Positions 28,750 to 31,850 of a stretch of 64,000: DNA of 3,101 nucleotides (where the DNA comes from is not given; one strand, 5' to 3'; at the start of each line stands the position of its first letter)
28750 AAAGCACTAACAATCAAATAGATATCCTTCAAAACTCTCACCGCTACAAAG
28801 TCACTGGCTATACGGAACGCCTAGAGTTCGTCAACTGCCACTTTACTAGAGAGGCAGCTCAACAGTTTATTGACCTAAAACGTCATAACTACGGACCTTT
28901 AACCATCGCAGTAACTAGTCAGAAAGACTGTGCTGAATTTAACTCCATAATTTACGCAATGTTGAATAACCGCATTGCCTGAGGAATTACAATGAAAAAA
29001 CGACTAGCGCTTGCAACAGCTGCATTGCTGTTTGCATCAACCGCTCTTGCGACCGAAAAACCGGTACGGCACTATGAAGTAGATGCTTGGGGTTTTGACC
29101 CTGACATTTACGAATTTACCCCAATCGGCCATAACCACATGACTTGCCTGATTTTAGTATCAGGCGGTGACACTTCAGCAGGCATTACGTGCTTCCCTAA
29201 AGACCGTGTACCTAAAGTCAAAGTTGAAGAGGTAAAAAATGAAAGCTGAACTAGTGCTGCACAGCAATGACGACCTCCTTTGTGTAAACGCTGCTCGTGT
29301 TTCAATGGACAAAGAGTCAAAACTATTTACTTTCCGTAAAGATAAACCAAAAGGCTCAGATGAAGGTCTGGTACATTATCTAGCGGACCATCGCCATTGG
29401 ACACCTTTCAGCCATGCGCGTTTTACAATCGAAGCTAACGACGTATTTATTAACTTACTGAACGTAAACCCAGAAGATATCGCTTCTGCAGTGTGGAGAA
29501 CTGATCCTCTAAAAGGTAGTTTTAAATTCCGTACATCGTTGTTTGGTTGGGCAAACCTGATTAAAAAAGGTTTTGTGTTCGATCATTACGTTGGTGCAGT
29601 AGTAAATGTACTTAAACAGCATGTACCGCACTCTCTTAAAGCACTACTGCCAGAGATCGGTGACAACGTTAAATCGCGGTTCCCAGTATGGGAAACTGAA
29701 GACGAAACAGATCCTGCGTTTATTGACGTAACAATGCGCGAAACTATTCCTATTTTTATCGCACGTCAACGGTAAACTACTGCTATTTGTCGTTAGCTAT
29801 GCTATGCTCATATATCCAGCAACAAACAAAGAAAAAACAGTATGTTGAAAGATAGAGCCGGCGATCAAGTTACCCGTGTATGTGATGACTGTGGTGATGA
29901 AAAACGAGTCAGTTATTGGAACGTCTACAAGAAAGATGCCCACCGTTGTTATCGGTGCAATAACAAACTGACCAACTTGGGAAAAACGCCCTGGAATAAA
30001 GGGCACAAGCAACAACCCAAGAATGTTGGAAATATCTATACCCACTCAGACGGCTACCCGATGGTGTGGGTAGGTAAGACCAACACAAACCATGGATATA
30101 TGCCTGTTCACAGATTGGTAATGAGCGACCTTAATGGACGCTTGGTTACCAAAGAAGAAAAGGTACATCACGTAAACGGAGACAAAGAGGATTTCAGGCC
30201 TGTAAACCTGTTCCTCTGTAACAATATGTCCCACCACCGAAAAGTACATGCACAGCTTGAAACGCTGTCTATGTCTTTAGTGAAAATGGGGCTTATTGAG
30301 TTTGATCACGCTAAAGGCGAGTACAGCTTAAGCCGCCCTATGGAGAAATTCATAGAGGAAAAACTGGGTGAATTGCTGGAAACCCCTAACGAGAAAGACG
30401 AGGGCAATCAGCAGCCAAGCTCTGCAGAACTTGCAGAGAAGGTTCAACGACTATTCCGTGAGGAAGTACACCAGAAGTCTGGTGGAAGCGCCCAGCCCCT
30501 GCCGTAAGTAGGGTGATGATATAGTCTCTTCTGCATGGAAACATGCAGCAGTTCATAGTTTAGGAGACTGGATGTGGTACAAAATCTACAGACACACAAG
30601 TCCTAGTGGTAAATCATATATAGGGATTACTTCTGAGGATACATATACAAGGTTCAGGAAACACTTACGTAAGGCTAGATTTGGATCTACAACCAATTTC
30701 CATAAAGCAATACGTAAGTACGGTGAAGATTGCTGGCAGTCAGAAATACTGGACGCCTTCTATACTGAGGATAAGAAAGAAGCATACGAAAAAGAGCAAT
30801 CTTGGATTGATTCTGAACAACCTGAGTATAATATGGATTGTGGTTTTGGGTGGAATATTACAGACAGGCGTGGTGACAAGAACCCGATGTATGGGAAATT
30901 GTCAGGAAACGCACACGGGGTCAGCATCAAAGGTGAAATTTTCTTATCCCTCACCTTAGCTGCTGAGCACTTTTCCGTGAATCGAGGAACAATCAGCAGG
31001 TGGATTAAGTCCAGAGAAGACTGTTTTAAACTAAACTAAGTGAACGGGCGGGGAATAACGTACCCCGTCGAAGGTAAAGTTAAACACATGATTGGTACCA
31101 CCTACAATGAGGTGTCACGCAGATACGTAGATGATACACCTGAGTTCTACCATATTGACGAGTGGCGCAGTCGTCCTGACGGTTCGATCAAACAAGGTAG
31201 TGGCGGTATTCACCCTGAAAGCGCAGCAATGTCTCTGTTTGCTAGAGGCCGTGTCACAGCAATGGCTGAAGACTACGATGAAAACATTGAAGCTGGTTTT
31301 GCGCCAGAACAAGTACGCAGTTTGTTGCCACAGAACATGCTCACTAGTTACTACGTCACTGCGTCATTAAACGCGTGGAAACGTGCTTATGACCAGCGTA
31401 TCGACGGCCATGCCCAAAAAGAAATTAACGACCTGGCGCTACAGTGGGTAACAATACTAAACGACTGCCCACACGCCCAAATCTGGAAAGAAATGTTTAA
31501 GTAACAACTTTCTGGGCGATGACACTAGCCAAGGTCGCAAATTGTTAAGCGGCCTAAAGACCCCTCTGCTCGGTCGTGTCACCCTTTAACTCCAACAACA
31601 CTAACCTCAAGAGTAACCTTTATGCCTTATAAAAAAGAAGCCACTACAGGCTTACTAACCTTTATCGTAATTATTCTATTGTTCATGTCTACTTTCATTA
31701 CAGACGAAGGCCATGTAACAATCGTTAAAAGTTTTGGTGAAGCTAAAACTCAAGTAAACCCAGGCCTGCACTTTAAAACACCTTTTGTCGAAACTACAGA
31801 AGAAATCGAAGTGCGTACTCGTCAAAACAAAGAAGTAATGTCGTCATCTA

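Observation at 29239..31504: thyX interrupted by a 1.3-kb insert with tandem HNH and GIY-YIG homing endonucleases, plus an in-frame ~100-aa insertion in the N-terminal part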

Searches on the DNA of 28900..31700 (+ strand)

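Call 3: search_rna_families(source=window, start=29000, end=31700, threshold=evalue, max_evalue=1, show_alignments=4)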
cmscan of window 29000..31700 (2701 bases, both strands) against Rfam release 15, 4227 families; matches with E-value up to 1: 1.
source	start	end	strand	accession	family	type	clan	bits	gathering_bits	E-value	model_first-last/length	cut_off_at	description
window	30284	30548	+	RF00028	Intron_gpI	Intron;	-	105.7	50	8.5e-28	1-253/253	no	Group I catalytic intron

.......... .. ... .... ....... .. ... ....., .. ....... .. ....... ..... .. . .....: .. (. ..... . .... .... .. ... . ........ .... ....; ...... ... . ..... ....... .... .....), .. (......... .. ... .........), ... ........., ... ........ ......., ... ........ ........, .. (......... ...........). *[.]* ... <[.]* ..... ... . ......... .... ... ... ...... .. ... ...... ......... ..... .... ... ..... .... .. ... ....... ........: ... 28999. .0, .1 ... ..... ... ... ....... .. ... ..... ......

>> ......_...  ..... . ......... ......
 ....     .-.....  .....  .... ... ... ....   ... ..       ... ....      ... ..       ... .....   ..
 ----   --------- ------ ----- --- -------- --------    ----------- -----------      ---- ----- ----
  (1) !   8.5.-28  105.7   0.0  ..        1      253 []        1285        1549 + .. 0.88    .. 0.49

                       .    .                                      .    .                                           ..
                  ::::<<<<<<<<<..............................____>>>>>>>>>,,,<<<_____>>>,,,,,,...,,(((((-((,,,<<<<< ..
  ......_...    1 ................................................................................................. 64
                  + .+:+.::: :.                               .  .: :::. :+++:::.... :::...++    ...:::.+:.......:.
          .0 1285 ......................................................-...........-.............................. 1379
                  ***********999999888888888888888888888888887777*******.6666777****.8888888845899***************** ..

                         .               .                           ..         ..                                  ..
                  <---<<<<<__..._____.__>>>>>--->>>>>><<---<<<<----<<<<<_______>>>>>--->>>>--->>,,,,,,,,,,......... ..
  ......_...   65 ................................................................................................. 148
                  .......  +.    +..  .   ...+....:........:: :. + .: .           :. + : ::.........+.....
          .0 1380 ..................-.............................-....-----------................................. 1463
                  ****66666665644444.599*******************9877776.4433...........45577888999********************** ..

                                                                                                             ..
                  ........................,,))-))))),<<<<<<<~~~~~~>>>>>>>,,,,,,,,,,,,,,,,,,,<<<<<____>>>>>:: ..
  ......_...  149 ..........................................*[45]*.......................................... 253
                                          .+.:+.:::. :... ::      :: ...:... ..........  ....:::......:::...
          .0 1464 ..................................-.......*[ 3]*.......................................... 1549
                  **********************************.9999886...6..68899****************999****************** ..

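Call 5: search_dna_similar(query=window:28900-31700:+, collection=phages, mode=near, max_rows=30)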
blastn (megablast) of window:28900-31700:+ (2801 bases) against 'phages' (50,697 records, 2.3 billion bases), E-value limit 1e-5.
Records with a match: 36; places in all: 41; records where one place covers at least 80% of the query: 5.
Best place of each record, by identity: >=99% 5; 95-99% 3; 90-95% 28.
By first word of the organism name: Klebsiella 13; Pseudomonas 8; Alteromonas 5; Salmonella 4; Pectobacterium 3; Lactococcus 2; Bacteriophage 1.
By host as written in the record: Pseudomonas syringae pv. porri LMG 28495 8; - 6; Klebsiella pneumoniae K23 6; Alteromonas macleodii str. 'Balearic Sea AD45' 5; Klebsiella pneumoniae 4; Pectobacterium atrosepticum SCRI1043 2; Klebsiella pneumoniae KP16 1; Salmonella enterica subsp. enterica 1; and 3 more.
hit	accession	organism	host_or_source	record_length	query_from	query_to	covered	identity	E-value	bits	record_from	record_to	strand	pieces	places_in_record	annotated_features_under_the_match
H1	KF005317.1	Alteromonas phage vB_AmaP_AD45-P1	Alteromonas macleodii str. 'Balearic ...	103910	1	2801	100%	100.0%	0e+0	5173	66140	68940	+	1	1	hypothetical protein (x3) | thymidylate synthase | homing endonuclease | RP thymidylate synthase | HflC/HflK family inner membrane lipoprotein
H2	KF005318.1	Alteromonas phage vB_AmaP_AD45-P3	Alteromonas macleodii str. 'Balearic ...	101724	1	2801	100%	100.0%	0e+0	5173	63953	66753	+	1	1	hypothetical protein (x3) | thymidylate synthase | homing endonuclease | RP thymidylate synthase | HflC/HflK family inner membrane lipoprotein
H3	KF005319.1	Alteromonas phage vB_AmaP_AD45-P4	Alteromonas macleodii str. 'Balearic ...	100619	1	2801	100%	100.0%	0e+0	5173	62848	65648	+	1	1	hypothetical protein (x3) | thymidylate synthase | homing endonuclease | RP thymidylate synthase | HflC/HflK family inner membrane lipoprotein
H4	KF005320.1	Alteromonas phage vB_AmaP_AD45-P2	Alteromonas macleodii str. 'Balearic ...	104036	1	2801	100%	100.0%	0e+0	5173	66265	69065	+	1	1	hypothetical protein (x3) | thymidylate synthase | homing endonuclease | RP thymidylate synthase | HflC/HflK family inner membrane lipoprotein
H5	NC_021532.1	Alteromonas phage vB_AmaP_AD45-P1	Alteromonas macleodii str. 'Balearic ...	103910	1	2801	100%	100.0%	0e+0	5173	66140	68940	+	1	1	HNH endonuclease | thymidylate synthase (x2) | GIY-YIG nuclease family protein | hypothetical protein (x2) | SPFH domain protein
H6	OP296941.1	Klebsiella phage DP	Klebsiella pneumoniae KP16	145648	1607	1658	2%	92.3%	6e-10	73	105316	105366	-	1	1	none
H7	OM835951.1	Klebsiella phage KP12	Klebsiella pneumoniae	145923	1607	1658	2%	92.3%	6e-10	73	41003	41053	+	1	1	none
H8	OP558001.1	Klebsiella phage vB_KpnM_NDO71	Klebsiella pneumoniae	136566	1607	1658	2%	92.3%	6e-10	73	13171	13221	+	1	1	none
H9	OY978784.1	Klebsiella phage vB_Kpn_K18PH07C1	-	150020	1607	1658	2%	92.3%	6e-10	73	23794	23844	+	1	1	unknown function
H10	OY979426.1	Klebsiella phage vB_Kpl_K54lambda1.1.1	-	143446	1607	1658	2%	92.3%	6e-10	73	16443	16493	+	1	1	unknown function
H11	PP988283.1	Klebsiella phage KpS11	Klebsiella pneumoniae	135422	1607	1658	2%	92.3%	6e-10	73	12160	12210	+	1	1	none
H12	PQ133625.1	Klebsiella phage P8734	Klebsiella pneumoniae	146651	1607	1658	2%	92.3%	6e-10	73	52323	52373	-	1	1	none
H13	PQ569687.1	Klebsiella phage vB_Kpn_K54_rec1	Klebsiella pneumoniae K23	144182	1607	1658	2%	92.3%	6e-10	73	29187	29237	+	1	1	hypothetical protein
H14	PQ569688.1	Klebsiella phage vB_Kpn_K54_rec2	Klebsiella pneumoniae K23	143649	1607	1658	2%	92.3%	6e-10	73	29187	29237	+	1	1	hypothetical protein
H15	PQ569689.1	Klebsiella phage vB_Kpn_K54_rec3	Klebsiella pneumoniae K23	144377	1607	1658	2%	92.3%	6e-10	73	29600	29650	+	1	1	hypothetical protein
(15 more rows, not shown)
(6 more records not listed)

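Call 7: get_annotated_region(hit=H5, flank=3000)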
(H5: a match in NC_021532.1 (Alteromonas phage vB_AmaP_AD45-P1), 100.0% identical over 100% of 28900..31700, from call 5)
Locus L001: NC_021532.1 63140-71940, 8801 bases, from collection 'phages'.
description: Alteromonas phage vB_AmaP_AD45-P1, complete genome.
organism: Alteromonas phage vB_AmaP_AD45-P1 (NCBI taxid 1300004)
taxonomy: Viruses; Duplodnaviria; Heunggongvirae; Uroviricota; Caudoviricetes
host: Alteromonas macleodii str. 'Balearic Sea AD45'; source: -; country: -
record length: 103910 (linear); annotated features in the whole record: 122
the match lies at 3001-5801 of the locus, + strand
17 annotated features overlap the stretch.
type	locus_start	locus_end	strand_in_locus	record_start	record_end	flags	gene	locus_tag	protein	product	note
CDS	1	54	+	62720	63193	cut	-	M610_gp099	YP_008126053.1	hypothetical protein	-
CDS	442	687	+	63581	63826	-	-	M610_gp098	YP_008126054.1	hypothetical protein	COG0191 Fructose/tagatose bisphosphate aldolase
CDS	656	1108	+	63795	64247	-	-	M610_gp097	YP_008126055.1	hypothetical protein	-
CDS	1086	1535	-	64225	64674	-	-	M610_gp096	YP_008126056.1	holin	-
CDS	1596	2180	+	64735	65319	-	-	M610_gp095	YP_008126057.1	hypothetical protein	similar to mg624 gene product (Megavirus chiliensis)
CDS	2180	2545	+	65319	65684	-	-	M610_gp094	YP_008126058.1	hypothetical protein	-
CDS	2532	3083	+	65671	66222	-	-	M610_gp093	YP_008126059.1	hypothetical protein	-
CDS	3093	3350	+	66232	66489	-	-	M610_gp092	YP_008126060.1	hypothetical protein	-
CDS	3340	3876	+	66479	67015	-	-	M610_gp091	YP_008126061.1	thymidylate synthase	COG1351 Predicted alternative thymidylate synthase; similar to thymidylate synthase (Pectobacterium phage phiTE)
CDS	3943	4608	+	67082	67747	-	-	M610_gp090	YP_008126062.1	HNH endonuclease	-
CDS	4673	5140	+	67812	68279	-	-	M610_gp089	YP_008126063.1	GIY-YIG nuclease family protein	similar to homing endonuclease (Staphylococcus phage vB_SauM_Romulus)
CDS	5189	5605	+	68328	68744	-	-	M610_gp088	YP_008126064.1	thymidylate synthase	COG1351 Predicted alternative thymidylate synthase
CDS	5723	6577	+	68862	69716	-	-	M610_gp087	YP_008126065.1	SPFH domain protein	COG0330 Membrane protease subunits, stomatin/prohibitin homologs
CDS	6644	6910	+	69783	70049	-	-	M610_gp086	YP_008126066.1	hypothetical protein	-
CDS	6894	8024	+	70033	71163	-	-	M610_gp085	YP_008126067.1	ATP-dependent DNA ligase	COG1793 ATP-dependent DNA ligase; similar to possible DNA ligase (Xanthomonas phage Xp15)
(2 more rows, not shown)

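Call 8: get_annotated_region(hit=H1, flank=500)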
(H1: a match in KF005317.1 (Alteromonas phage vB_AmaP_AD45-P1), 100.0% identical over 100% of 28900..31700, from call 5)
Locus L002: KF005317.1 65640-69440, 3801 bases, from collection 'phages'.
description: Alteromonas phage vB_AmaP_AD45-P1, complete genome.
organism: Alteromonas phage vB_AmaP_AD45-P1 (NCBI taxid 1300004)
taxonomy: Viruses; Duplodnaviria; Heunggongvirae; Uroviricota; Caudoviricetes
host: Alteromonas macleodii str. 'Balearic Sea AD45'; source: -; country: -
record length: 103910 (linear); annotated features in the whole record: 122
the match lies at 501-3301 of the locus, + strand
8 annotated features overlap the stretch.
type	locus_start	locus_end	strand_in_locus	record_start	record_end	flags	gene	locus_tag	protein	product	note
CDS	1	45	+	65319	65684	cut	-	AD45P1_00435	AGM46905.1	hypothetical protein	-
CDS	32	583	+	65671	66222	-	-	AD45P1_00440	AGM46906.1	hypothetical protein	-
CDS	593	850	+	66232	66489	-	-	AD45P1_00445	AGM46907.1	hypothetical protein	-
CDS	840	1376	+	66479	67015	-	-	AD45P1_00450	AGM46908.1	thymidylate synthase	COG1351 Predicted alternative thymidylate synthase; similar to thymidylate synthase (Pectobacterium phage phiTE)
CDS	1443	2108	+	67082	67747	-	-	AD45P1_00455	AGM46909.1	hypothetical protein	-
CDS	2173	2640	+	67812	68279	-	-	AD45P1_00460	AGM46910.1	homing endonuclease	similar to homing endonuclease (Staphylococcus phage vB_SauM_Romulus)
CDS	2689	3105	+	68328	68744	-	-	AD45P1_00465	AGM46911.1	RP thymidylate synthase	COG1351 Predicted alternative thymidylate synthase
CDS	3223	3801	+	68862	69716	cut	-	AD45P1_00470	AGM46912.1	HflC/HflK family inner membrane lipoprotein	COG0330 Membrane protease subunits, stomatin/prohibitin homologs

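Call 20: search_dna_similar(query=window:29774-31079:+, collection=phages, mode=distant, max_rows=40, max_evalue=0.001)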
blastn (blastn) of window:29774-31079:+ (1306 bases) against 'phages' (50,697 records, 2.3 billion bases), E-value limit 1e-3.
Records with a match: 579; places in all: 668; records where one place covers at least 80% of the query: 5.
Best place of each record, by identity: >=99% 5; 95-99% 36; 90-95% 103; 80-90% 214; 60-80% 221.
By first word of the organism name: Pseudomonas 104; Staphylococcus 94; Escherichia 88; Vibrio 43; Pectobacterium 43; Bacillus 29; Klebsiella 28; Acinetobacter 16; Salmonella 13; Campylobacter 11; and 34 more.
By host as written in the record: - 64; Pseudomonas aeruginosa 33; Pectobacterium atrosepticum DSM18077 33; Escherichia coli 32; Staphylococcus aureus 22; Staphylococcus sp. 20; Pseudomonas aeruginosa PAO1 19; Campylobacter jejuni 11; and 194 more.
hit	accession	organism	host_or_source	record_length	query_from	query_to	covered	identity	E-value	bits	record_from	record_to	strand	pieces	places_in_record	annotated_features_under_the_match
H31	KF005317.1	Alteromonas phage vB_AmaP_AD45-P1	Alteromonas macleodii str. 'Balearic ...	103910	1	1306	100%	100.0%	0e+0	2356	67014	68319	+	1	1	hypothetical protein | homing endonuclease | thymidylate synthase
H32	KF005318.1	Alteromonas phage vB_AmaP_AD45-P3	Alteromonas macleodii str. 'Balearic ...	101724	1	1306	100%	100.0%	0e+0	2356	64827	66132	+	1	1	hypothetical protein | homing endonuclease | thymidylate synthase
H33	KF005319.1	Alteromonas phage vB_AmaP_AD45-P4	Alteromonas macleodii str. 'Balearic ...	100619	1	1306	100%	100.0%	0e+0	2356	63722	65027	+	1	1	hypothetical protein | homing endonuclease | thymidylate synthase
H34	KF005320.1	Alteromonas phage vB_AmaP_AD45-P2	Alteromonas macleodii str. 'Balearic ...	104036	1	1306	100%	100.0%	0e+0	2356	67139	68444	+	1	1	hypothetical protein | homing endonuclease | thymidylate synthase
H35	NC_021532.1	Alteromonas phage vB_AmaP_AD45-P1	Alteromonas macleodii str. 'Balearic ...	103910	1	1306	100%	100.0%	0e+0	2356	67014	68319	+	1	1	HNH endonuclease | GIY-YIG nuclease family protein | thymidylate synthase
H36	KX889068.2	Vibrio phage vB_VspP_pVa5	Vibrio splendidus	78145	549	784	18%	71.0%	5e-19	102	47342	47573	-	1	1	thymidilate synthase protein | HNH endonuclease protein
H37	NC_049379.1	Vibrio phage vB_VspP_pVa5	Vibrio splendidus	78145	549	784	18%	71.0%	5e-19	102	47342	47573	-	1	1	thymidylate synthase | HNH endonuclease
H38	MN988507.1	Rhizobium phage RHph_N3_13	Rhizobium phaseoli N3_13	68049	581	769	14%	75.3%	4e-20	106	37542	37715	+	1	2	none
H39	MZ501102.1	Escherichia phage RudolfGeigy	Escherichia coli K-12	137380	585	778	15%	71.9%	9e-16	92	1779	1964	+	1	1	terminase large subunit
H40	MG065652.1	Campylobacter phage C11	Campylobacter jejuni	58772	585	778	15%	71.3%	1e-13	85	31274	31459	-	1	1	record has no annotation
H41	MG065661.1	Campylobacter phage C9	Campylobacter jejuni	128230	585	778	15%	71.3%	1e-13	85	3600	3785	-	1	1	record has no annotation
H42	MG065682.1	Campylobacter phage A112b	Campylobacter jejuni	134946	585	778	15%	71.3%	1e-13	85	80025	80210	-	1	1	record has no annotation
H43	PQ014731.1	Escherichia phage VB-EcoM-WM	Escherichia coli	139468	585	776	15%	71.2%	1e-13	85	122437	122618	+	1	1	none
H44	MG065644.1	Campylobacter phage A147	Campylobacter jejuni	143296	585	776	15%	71.0%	2e-12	82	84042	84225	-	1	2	record has no annotation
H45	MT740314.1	Escherichia phage JEP1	Escherichia coli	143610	585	776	15%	70.7%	2e-12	81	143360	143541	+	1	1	hypothetical protein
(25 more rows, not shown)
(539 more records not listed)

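Call 21: get_annotated_region(hit=H37, flank=3000)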
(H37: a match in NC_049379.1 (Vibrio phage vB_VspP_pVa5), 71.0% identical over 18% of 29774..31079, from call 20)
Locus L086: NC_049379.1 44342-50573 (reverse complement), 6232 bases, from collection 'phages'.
description: Vibrio phage pVa5, complete genome.
organism: Vibrio phage vB_VspP_pVa5 (NCBI taxid 1913109)
taxonomy: Viruses; Duplodnaviria; Heunggongvirae; Uroviricota; Caudoviricetes; Schitoviridae; Pontosvirinae; Galateavirus; Galateavirus PVA5
host: Vibrio splendidus; source: mussel tissue; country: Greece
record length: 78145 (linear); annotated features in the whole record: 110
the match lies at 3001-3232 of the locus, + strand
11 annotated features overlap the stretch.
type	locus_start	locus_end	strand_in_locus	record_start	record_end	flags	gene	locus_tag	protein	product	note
CDS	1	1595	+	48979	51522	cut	-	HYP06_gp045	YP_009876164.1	DNA polymerase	-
CDS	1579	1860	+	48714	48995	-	-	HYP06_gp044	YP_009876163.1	hypothetical protein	-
CDS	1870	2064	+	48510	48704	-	-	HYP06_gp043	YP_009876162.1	hypothetical protein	-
CDS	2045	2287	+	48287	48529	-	-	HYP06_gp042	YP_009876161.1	hypothetical protein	-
CDS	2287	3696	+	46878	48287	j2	-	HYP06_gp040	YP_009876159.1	thymidylate synthase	-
CDS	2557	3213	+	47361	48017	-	-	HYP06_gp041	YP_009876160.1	HNH endonuclease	-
CDS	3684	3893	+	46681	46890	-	-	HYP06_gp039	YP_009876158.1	nucleotide kinase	-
CDS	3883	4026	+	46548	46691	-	-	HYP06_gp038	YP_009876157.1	hypothetical protein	-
CDS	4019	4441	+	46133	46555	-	-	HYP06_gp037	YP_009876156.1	MazG-like pyrophosphatase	-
CDS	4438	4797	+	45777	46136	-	-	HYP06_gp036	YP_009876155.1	hypothetical protein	-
CDS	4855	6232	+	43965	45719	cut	-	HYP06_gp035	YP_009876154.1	ribonucleoside-diphosphate reductase large subunit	-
